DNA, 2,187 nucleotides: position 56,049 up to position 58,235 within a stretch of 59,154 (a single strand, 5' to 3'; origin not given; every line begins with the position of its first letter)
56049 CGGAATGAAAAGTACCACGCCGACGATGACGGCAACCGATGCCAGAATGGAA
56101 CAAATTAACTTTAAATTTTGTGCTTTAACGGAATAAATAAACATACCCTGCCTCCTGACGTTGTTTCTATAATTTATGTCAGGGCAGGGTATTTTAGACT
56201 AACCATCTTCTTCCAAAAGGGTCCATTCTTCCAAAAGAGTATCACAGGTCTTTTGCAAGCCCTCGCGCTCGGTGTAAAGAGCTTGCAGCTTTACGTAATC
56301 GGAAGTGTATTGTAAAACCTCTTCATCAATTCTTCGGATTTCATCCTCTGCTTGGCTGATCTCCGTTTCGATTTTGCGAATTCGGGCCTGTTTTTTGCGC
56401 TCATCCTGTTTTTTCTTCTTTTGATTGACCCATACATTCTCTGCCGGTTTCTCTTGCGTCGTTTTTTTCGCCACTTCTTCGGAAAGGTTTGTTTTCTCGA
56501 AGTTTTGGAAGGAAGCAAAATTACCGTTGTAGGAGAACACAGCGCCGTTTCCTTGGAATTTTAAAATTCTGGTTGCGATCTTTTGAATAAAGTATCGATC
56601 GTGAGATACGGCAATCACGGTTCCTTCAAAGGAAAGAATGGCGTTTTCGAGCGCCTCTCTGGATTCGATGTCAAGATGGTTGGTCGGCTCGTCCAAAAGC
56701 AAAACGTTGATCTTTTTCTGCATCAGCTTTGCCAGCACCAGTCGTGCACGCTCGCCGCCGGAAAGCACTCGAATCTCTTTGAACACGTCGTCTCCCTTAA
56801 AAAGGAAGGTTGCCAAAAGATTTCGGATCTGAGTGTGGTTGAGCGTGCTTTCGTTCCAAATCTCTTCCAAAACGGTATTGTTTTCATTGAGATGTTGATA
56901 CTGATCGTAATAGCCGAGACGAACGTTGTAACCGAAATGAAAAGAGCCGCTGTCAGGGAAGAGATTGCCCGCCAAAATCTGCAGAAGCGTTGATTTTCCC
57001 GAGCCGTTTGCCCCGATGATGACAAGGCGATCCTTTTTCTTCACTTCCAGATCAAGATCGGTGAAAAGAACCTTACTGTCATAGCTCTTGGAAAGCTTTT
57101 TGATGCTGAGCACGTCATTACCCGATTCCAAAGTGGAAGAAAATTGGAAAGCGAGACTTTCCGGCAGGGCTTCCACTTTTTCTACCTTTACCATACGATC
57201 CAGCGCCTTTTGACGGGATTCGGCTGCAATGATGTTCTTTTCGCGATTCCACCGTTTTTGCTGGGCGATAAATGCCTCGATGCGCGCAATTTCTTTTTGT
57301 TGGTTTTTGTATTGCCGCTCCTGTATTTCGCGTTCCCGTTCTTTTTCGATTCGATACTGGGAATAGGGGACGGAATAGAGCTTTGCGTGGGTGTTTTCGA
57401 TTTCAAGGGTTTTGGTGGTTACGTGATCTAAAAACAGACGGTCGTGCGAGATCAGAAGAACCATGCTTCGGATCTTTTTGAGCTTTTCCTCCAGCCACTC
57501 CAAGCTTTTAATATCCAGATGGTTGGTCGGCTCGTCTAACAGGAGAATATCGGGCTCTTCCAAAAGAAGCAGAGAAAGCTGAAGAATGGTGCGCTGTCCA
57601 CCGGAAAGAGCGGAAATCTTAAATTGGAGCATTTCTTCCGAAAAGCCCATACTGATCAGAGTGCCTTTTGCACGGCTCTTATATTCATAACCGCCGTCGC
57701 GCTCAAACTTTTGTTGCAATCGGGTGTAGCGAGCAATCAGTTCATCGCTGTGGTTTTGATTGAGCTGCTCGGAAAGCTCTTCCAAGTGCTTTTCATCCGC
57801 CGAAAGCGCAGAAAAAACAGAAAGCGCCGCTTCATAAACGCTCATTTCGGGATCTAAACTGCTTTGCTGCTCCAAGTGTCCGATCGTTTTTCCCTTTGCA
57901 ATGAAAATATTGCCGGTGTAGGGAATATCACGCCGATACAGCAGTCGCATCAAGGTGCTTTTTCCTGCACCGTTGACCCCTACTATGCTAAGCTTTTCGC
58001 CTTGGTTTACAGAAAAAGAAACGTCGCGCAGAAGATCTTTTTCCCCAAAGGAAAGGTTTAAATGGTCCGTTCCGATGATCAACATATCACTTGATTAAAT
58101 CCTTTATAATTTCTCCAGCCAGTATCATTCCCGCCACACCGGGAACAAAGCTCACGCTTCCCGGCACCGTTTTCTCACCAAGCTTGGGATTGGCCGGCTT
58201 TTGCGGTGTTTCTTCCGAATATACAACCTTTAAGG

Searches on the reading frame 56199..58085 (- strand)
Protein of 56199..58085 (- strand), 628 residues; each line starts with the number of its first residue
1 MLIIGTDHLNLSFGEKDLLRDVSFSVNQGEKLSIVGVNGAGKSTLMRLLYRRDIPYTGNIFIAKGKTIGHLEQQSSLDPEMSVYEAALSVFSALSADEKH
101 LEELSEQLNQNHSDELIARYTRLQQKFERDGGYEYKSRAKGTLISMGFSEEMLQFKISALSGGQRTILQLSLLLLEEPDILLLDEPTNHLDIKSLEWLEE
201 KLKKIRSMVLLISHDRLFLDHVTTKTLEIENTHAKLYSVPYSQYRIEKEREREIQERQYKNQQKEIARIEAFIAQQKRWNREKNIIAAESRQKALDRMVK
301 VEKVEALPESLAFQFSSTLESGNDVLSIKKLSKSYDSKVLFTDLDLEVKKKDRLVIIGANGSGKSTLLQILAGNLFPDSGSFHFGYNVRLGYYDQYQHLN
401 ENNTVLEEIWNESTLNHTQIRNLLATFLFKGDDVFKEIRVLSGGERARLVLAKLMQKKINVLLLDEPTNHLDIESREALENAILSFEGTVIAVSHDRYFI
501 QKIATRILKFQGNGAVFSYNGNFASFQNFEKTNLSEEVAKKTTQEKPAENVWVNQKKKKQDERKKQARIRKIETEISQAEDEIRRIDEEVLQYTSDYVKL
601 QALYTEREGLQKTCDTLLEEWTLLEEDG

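Call 55: search_protein_families(library=pfam, proteins=[window:56199-58085:-], max_evalue=0.00001)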
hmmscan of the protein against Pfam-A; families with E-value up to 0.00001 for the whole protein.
window:56199-58085:- (628 aa): 8 families
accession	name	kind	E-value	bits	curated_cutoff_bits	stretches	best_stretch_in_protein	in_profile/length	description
PF00005.33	ABC_tran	-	1.1e-50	172.2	25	2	19-188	1-137/137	ABC transporter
PF12848.13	ABC_tran_Xtn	-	8.9e-17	61.4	25.9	1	227-305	1-77/85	ABC transporter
PF13304.12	AAA_21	-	9.5e-16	59.2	27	0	355-380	3-34/304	AAA domain, putative AbiEii toxin, Type IV TA system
PF02463.25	SMC_N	-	8.7e-13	48.6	40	0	151-225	128-207/220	RecF/RecN/SMC N terminal domain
PF13555.12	AAA_29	-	2.4e-09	37.3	27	0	341-371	12-42/61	P-loop containing region of AAA domain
PF16326.10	ABC_tran_CTD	-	2.8e-08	34.3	32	1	562-626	3-69/69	ABC transporter C-terminal domain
PF13191.12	AAA_16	-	1.4e-06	29.3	32.6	0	26-121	19-103/167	AAA ATPase domain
PF13238.12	AAA_18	-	1.6e-06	29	29.4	0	34-128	3-87/128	AAA domain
